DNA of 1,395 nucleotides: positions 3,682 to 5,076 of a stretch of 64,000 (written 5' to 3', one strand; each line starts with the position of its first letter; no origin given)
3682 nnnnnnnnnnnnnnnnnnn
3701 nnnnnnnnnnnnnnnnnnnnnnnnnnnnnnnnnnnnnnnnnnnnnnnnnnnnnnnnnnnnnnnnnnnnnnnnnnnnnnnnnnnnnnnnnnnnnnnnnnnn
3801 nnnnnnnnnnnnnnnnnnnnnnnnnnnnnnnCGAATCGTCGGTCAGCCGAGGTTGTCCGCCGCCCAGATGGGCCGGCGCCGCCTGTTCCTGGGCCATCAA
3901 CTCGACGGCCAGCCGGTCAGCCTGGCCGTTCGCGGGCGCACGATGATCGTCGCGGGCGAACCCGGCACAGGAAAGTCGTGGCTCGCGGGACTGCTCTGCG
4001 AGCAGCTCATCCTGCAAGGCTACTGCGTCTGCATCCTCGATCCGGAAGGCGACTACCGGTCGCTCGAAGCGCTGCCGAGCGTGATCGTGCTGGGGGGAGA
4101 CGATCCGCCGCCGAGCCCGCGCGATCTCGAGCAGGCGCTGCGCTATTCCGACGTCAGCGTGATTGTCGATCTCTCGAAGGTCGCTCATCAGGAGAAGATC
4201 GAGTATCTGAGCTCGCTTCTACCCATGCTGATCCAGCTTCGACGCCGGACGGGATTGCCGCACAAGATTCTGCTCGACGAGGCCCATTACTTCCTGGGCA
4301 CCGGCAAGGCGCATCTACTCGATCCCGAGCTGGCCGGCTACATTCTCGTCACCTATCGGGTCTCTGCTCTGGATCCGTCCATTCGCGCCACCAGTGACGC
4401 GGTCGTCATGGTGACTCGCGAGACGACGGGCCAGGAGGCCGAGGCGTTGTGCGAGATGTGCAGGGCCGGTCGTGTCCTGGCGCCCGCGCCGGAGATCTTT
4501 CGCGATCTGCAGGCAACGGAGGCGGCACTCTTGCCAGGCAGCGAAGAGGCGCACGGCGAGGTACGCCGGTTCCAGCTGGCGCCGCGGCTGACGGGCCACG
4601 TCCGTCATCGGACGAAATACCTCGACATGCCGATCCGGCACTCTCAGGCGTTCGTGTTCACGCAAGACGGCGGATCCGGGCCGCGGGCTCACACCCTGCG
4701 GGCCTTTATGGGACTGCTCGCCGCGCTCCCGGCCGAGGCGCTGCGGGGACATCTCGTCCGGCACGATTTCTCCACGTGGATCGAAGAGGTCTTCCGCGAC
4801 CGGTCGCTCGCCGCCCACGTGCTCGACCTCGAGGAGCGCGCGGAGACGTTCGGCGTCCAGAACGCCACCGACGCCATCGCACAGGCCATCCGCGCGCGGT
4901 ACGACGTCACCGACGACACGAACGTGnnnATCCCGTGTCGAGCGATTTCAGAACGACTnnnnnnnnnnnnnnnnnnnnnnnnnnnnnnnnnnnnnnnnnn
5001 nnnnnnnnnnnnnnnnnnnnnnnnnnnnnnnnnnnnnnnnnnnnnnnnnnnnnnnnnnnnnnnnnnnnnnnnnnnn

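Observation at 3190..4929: Single polypeptide fusing a HAD-IIB phosphatase to a HerA/DUF87-like P-loop ATPase, next to a VapBC pair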

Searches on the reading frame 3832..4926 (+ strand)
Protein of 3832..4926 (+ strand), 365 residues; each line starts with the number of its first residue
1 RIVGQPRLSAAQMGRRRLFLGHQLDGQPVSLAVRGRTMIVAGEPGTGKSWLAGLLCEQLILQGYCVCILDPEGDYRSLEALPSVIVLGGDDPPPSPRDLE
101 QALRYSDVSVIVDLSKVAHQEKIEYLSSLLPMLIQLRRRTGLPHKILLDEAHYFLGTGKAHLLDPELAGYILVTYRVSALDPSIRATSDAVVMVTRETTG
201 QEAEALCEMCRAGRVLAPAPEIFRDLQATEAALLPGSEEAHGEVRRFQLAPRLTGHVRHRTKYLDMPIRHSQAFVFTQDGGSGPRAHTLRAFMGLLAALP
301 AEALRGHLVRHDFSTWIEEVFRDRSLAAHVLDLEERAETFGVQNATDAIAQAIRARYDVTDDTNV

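Call 24: search_protein_representatives(protein=window:3832-4926:+)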
Query: 365 residues. Proteins with E-value up to 0.001 (for the whole library): 2090; up to 1e-10: 929; up to 1e-30: 283. The best 150 are listed.
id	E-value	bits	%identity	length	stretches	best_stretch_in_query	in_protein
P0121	5.9e-109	380.8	52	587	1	5-360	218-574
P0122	1.9e-108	379.1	55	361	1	11-360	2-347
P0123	1.8e-107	375.9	52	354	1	18-361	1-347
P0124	1.2e-101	356.7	52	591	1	11-360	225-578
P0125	1.9e-94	333.1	49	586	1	15-361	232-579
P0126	2.5e-92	326.1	59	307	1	4-287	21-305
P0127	6.7e-92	324.7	46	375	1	5-362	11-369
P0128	5.2e-90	318.5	54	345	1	43-359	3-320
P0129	2.9e-88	312.7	47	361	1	12-362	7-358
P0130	3.3e-87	309.3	46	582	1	10-362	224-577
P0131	9.1e-85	301.2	55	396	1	14-286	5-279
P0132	2.5e-81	289.9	46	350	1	20-361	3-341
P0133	1.1e-78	281.2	60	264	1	123-360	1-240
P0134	3.6e-78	279.5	42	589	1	1-357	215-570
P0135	6.8e-78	278.6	44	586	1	15-357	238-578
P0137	1.5e-76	274.2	41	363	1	6-359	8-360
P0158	6.8e-63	229.3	41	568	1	15-357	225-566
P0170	5.7e-53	196.6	37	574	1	8-362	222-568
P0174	5.2e-51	190.2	36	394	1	15-357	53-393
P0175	2.8e-50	187.8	37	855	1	14-357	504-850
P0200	2.7e-44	168.1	33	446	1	28-337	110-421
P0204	1.8e-43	165.4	33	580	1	7-349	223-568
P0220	3.6e-41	157.8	33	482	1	11-357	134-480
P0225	1.5e-40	155.8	36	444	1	12-340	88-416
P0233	7.2e-40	153.6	32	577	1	12-358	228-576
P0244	2.6e-39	151.7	35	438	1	14-356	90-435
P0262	1.8e-38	149.0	35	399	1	14-339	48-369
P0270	3.9e-38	147.8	35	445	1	15-357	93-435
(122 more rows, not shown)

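Call 25: search_protein_families(library=pfam, proteins=[P0175, P0220, P0225, P0244, P0270, P0200, P0174, P0262, P0127, P0137], max_evalue=0.01)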
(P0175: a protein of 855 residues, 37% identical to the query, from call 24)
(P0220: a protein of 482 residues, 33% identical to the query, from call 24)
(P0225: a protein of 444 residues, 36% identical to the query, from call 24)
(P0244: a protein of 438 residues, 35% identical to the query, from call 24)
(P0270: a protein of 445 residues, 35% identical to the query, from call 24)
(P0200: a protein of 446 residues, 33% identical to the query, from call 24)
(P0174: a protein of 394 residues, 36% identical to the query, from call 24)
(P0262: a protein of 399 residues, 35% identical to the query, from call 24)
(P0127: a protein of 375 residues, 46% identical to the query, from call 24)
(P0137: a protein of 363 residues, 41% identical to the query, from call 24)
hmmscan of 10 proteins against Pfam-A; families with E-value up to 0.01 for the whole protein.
P0175 (855 aa): 7 families
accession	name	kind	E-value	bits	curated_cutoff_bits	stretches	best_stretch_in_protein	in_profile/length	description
PF08282.18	Hydrolase_3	-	1.2e-23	84.7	20.9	2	410-488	175-253/255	haloacid dehalogenase-like hydrolase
PF05116.19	S6PP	-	2.8e-08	34.1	20.3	1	394-469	136-212/247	Sucrose-6F-phosphate phosphohydrolase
PF01935.23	DUF87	-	3.3e-08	34.3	23.2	1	528-569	26-68/220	Helicase HerA, central domain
PF00702.32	Hydrolase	-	3.2e-05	24.8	26.4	0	266-335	53-136/191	haloacid dehalogenase-like hydrolase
PF19027.5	DUF5752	-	5.4e-05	23.1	23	1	793-850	51-103/208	Family of unknown function (DUF5752)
PF02358.22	Trehalose_PPase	-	0.00018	21.2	27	0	393-458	136-204/235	Trehalose-phosphatase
PF13401.12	AAA_22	-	0.0058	17.4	27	0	525-642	5-94/130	AAA domain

P0220 (482 aa): 3 families
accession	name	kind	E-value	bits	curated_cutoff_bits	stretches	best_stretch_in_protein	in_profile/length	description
PF01935.23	DUF87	-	4.2e-06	27.5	23.2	1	169-202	34-68/220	Helicase HerA, central domain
PF19027.5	DUF5752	-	0.00031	20.6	23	1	399-479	11-102/208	Family of unknown function (DUF5752)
PF13091.12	PLDc_2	-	0.005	17.1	27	1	3-42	6-45/132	PLD-like domain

P0225 (444 aa): 3 families
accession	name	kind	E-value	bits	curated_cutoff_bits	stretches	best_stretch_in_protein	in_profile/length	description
PF08282.18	Hydrolase_3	-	1.9e-16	61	20.9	1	2-76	181-255/255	haloacid dehalogenase-like hydrolase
PF01935.23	DUF87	-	4.9e-05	24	23.2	1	104-155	13-68/220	Helicase HerA, central domain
PF05116.19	S6PP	-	0.00014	22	20.3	1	2-56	159-213/247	Sucrose-6F-phosphate phosphohydrolase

P0244 (438 aa): 4 families
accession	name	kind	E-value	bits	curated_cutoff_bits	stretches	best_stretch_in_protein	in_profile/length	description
PF08282.18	Hydrolase_3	-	3.5e-17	63.4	20.9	1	2-76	181-255/255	haloacid dehalogenase-like hydrolase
PF01935.23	DUF87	-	2.1e-05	25.2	23.2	1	122-155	34-68/220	Helicase HerA, central domain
PF05116.19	S6PP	-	9e-05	22.6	20.3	1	2-56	159-213/247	Sucrose-6F-phosphate phosphohydrolase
PF13401.12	AAA_22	-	0.00018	22.3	27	1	111-240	5-104/130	AAA domain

P0270 (445 aa): 6 families
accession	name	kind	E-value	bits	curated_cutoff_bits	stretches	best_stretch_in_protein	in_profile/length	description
PF08282.18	Hydrolase_3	-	1.5e-17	64.6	20.9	1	2-78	179-255/255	haloacid dehalogenase-like hydrolase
PF19027.5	DUF5752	-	1.4e-06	28.3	23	1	385-437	57-105/208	Family of unknown function (DUF5752)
PF01935.23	DUF87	-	4e-06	27.5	23.2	1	115-157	25-68/220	Helicase HerA, central domain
PF05116.19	S6PP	-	2.2e-05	24.6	20.3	1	3-58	158-213/247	Sucrose-6F-phosphate phosphohydrolase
PF13191.12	AAA_16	-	0.0062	17.5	32.6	0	115-231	26-143/167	AAA ATPase domain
PF13401.12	AAA_22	-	0.0089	16.8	27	0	116-231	8-95/130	AAA domain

P0200 (446 aa): 5 families
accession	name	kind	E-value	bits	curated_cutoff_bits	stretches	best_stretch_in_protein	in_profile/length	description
PF08282.18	Hydrolase_3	-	1.7e-18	67.7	20.9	1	2-76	181-255/255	haloacid dehalogenase-like hydrolase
PF01935.23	DUF87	-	4.6e-13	50.2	23.2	1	97-159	3-68/220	Helicase HerA, central domain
PF05116.19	S6PP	-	3.9e-07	30.3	20.3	1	3-56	160-214/247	Sucrose-6F-phosphate phosphohydrolase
PF19027.5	DUF5752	-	0.0038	17.1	23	0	397-419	60-82/208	Family of unknown function (DUF5752)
PF13401.12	AAA_22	-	0.0073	17.1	27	0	120-239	10-97/130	AAA domain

P0174 (394 aa): 1 family
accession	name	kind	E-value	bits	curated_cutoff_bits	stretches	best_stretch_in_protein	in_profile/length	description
PF19027.5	DUF5752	-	9.9e-05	22.2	23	1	322-392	19-102/208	Family of unknown function (DUF5752)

P0262 (399 aa): 5 families
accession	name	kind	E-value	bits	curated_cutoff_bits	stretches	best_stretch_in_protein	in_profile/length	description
PF01935.23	DUF87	-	1.9e-08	35.2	23.2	1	71-113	25-68/220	Helicase HerA, central domain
PF13401.12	AAA_22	-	1.4e-06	29.1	27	1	72-187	8-95/130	AAA domain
PF19027.5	DUF5752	-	0.002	18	23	1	337-389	54-103/208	Family of unknown function (DUF5752)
PF13191.12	AAA_16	-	0.0026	18.7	32.6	1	70-118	25-78/167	AAA ATPase domain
PF13555.12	AAA_29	-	0.0048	17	27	0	60-84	14-37/61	P-loop containing region of AAA domain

P0127 (375 aa): 3 families
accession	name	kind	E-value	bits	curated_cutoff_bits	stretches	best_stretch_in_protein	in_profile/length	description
PF01935.23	DUF87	-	4.3e-06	27.4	23.2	1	52-85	34-68/220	Helicase HerA, central domain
PF13401.12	AAA_22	-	3.8e-05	24.4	27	1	40-165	4-100/130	AAA domain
PF12846.13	AAA_10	-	0.0061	16.1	27.5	0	39-80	19-60/362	AAA-like domain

P0137 (363 aa): 2 families
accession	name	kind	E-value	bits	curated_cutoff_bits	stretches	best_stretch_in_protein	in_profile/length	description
PF01935.23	DUF87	-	2.8e-05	24.8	23.2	1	36-123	23-98/220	Helicase HerA, central domain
PF13401.12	AAA_22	-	0.00064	20.5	27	1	37-158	6-97/130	AAA domain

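Call 29: list_cluster_members(proteins=[P0134, P0158, P0170, P0175, P0200, P0220, P0225, P0244, P0204, P0233])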
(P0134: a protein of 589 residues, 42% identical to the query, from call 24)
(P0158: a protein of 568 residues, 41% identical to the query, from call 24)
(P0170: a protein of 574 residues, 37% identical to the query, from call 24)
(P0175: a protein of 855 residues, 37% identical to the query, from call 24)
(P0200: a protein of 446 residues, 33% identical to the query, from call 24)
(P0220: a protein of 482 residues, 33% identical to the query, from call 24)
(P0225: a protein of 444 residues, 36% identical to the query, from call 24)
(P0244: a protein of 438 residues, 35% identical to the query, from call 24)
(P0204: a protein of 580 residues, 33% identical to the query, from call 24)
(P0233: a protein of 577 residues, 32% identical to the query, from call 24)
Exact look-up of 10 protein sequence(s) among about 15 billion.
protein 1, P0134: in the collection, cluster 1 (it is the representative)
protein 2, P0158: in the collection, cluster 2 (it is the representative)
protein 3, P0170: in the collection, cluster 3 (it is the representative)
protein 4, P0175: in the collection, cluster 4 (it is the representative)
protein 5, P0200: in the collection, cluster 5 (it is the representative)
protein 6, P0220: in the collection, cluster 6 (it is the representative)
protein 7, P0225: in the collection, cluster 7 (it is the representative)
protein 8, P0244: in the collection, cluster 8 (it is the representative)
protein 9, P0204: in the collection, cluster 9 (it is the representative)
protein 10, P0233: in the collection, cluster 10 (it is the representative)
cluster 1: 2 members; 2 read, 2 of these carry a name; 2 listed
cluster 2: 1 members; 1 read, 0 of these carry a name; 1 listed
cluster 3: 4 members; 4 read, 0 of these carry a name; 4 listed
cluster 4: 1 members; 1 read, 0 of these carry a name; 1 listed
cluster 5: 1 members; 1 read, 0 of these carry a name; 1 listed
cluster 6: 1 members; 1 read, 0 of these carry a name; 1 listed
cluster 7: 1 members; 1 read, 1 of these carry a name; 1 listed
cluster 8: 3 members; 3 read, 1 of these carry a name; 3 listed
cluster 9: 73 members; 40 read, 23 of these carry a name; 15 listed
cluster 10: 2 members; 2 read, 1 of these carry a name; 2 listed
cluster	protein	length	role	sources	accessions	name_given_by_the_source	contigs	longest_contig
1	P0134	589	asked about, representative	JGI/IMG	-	hydroxymethylpyrimidine pyrophosphatase-like HAD family hydrolase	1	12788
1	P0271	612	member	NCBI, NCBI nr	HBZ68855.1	MAG TPA: hypothetical protein DEP35_03540 [Deltaproteobacteria bacterium] | hypothetical protein [Deltaproteobacteria bacterium]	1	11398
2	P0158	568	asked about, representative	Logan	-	-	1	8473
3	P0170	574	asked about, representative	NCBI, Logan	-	-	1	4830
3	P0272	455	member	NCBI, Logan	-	-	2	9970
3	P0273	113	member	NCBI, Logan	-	-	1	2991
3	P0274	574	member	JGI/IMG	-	-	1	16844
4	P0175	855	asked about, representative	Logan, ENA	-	-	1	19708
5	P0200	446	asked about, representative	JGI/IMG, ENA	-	-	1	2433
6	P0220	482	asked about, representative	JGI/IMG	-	-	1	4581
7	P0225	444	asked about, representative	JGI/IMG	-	hypothetical protein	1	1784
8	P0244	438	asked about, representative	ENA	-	-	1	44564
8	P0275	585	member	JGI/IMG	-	haloacid dehalogenase-like hydrolase/Helicase HerA, central domain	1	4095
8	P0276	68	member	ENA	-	-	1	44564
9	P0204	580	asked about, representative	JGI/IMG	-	-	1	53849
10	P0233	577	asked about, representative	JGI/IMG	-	hydroxymethylpyrimidine pyrophosphatase-like HAD family hydrolase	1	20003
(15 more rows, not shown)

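Call 50: find_homologous_proteins(query=P0275, max_evalue=0.001)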
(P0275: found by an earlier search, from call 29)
Query P0275 (585 aa): 960 proteins with E <= 0.001 among 8000 candidates; the best 120 are listed.
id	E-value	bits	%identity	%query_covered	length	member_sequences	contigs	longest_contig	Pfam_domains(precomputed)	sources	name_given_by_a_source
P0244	1.4e-261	887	92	75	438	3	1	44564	PF01935.24,PF08282.19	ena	-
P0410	1.6e-198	679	57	98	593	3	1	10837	PF00702.33,PF01935.24,PF08282.19,PF05116.20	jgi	-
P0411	2.5e-194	665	56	100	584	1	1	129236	PF01935.24,PF08282.19,PF05116.20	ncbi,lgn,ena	-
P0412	1.9e-191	655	56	98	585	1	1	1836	PF13344.13,PF00702.33,PF01935.24,PF08282.19,PF05116.20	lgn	-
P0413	1.4e-190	653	55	98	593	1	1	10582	PF00702.33,PF01935.24,PF08282.19,PF05116.20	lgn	-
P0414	3.5e-190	651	55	98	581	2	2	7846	PF00702.33,PF01935.24,PF08282.19,PF05116.20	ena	-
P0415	4.9e-189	648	54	100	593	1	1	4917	PF00702.33,PF01935.24,PF08282.19,PF05116.20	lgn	-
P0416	2.3e-188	645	55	98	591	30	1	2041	PF00702.33,PF01935.24,PF08282.19,PF05116.20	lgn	-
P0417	1.1e-186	640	54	98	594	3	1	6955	PF00702.33,PF01935.24,PF08282.19,PF05116.20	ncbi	-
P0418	1.4e-186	639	55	98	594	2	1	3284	PF00702.33,PF08282.19,PF05116.20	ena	-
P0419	1.8e-184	632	54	98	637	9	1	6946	PF00702.33,PF08282.19,PF05116.20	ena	-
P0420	2.2e-184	632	55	94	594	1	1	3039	PF00702.33,PF08282.19,PF05116.20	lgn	-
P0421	2.7e-184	632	54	99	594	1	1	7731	PF00702.33,PF08282.19,PF05116.20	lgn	-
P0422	4.8e-184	631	54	98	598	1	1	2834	PF00702.33,PF01935.24,PF08282.19,PF05116.20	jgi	jgi:hydroxymethylpyrimidine pyrophosphatase-like HAD family hydrolase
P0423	1.0e-183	630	56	95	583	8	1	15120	PF00702.33,PF01935.24,PF08282.19,PF05116.20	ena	-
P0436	5.2e-180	618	52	98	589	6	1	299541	PF00702.33,PF01935.24,PF08282.19,PF05116.20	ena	-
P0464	2.9e-175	602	54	98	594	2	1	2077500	PF00702.33,PF08282.19,PF05116.20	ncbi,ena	-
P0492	4.2e-157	542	50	98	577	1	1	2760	PF00702.33,PF01935.24,PF19027.6,PF08282.19,PF05116.20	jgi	jgi:hydroxymethylpyrimidine pyrophosphatase-like HAD family hydrolase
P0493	1.1e-155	537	50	96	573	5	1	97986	PF19027.6,PF08282.19,PF05116.20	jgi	jgi:hydroxymethylpyrimidine pyrophosphatase-like HAD family hydrolase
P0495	2.0e-154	533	50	94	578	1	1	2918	PF01935.24,PF19027.6,PF08282.19,PF05116.20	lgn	-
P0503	4.7e-152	525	50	99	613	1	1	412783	PF00702.33,PF01935.24,PF08282.19,PF05116.20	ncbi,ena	-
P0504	7.1e-152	525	49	98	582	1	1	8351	PF00702.33,PF19027.6,PF08282.19,PF05116.20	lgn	-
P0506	1.2e-151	524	51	97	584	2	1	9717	PF19027.6,PF08282.19,PF05116.20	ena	-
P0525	1.5e-147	511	47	97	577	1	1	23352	PF01935.24,PF19027.6,PF08282.19,PF05116.20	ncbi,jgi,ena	jgi:hydroxymethylpyrimidine pyrophosphatase-like HAD family hydrolase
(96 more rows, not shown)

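Call 51: find_encoding_contigs(protein=P0464, flank=8000, max_places=1)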
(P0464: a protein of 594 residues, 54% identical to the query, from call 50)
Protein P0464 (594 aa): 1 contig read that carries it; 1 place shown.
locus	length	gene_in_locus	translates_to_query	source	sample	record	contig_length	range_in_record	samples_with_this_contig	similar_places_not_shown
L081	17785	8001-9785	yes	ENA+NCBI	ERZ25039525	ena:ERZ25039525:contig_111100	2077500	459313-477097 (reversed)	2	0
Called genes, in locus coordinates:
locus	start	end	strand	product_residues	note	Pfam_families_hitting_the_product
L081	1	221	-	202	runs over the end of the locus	PF01813:ATP-synt_D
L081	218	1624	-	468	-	PF00006:ATP-synt_ab, PF22919:ATP-synt_VA_C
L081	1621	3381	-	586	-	PF02874:ATP-synt_ab_N, PF16886:ATP-synt_ab_Xtn, PF00006:ATP-synt_ab, PF22919:ATP-synt_VA_C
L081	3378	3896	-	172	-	-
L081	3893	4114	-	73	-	-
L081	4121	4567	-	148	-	-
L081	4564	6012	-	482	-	PF01496:V_ATPase_I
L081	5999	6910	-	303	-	PF01992:vATP-synt_AC39 (weak)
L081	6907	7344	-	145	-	-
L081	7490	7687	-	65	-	PF08940:DUF1918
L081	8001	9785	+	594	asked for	PF00702:Hydrolase, PF05116:S6PP (weak), PF08282:Hydrolase_3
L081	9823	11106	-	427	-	PF07690:MFS_1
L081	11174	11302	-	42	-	-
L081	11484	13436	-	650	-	PF04738:Lant_dehydr_N, PF14028:Lant_dehydr_C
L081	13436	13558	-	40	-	-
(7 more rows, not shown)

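Call 52: find_encoding_contigs(protein=P0503, flank=8000, max_places=1)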
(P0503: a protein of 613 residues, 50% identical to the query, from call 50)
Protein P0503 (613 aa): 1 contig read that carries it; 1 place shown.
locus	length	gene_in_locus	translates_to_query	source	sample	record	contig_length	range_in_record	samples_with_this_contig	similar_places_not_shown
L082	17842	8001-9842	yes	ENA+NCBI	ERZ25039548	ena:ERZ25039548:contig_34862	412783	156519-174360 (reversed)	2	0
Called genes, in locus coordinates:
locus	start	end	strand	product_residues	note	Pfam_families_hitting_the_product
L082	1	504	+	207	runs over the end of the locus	PF01813:ATP-synt_D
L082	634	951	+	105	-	PF00582:Usp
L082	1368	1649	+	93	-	-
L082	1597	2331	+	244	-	-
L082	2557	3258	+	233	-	PF01590:GAF, PF13185:GAF_2, PF03861:ANTAR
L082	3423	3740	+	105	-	-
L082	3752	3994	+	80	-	-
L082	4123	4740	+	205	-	PF00989:PAS, PF08448:PAS_4, PF13188:PAS_8 (weak), PF13426:PAS_9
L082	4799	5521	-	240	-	PF01135:PCMT, PF01209:Ubie_methyltran, PF13489:Methyltransf_23, PF06325:PrmA (weak), PF13847:Methyltransf_31, PF08241:Methyltransf_11, PF08242:Methyltransf_12, PF13649:Methyltransf_25, +3 more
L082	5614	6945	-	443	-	PF01758:SBF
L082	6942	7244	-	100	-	PF01022:HTH_5, PF12840:HTH_20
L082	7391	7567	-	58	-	PF01022:HTH_5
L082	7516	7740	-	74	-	-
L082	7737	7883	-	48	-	PF00196:GerE (weak)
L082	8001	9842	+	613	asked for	PF00702:Hydrolase (weak), PF05116:S6PP (faint), PF08282:Hydrolase_3, PF01935:DUF87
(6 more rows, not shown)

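Call 53: find_encoding_contigs(protein=P0436, flank=8000, max_places=1)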
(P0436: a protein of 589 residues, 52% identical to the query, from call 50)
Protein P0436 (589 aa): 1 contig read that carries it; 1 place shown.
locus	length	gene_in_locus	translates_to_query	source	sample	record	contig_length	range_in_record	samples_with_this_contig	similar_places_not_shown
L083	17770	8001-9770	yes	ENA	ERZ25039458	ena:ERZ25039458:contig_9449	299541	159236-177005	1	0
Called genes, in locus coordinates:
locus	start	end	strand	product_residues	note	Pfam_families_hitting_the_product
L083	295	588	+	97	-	PF01740:STAS, PF13466:STAS_2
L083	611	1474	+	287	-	PF00535:Glycos_transf_2, PF13641:Glyco_tranf_2_3 (weak)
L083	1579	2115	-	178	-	PF10759:BPA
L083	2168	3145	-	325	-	PF08240:ADH_N, PF00107:ADH_zinc_N, PF13602:ADH_zinc_N_2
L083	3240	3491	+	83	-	-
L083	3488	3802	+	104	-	PF02452:PemK_toxin (weak)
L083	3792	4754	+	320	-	PF21686:LigD_Prim-Pol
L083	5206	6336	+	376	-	PF18854:baeRF_family10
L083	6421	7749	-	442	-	PF17767:NAPRTase_N, PF02749:QRPTase_N (faint), PF01729:QRPTase_C (weak), PF04095:NAPRTase (weak)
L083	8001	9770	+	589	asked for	PF00702:Hydrolase (faint), PF08282:Hydrolase_3 (weak), PF05116:S6PP (weak), PF08282:Hydrolase_3, PF01935:DUF87 (weak)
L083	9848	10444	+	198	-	PF13302:Acetyltransf_3 (weak), PF00583:Acetyltransf_1 (weak)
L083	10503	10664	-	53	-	-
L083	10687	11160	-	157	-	PF10759:BPA (weak)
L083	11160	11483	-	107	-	PF24254:DUF7455 (weak)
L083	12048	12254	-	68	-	PF08940:DUF1918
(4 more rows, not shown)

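Call 64: search_dna_similar(query=window:3835-4926:+, collection=phages, mode=protein, max_evalue=0.001, max_rows=15)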
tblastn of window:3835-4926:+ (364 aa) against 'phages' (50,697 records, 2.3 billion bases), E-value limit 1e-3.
No match.
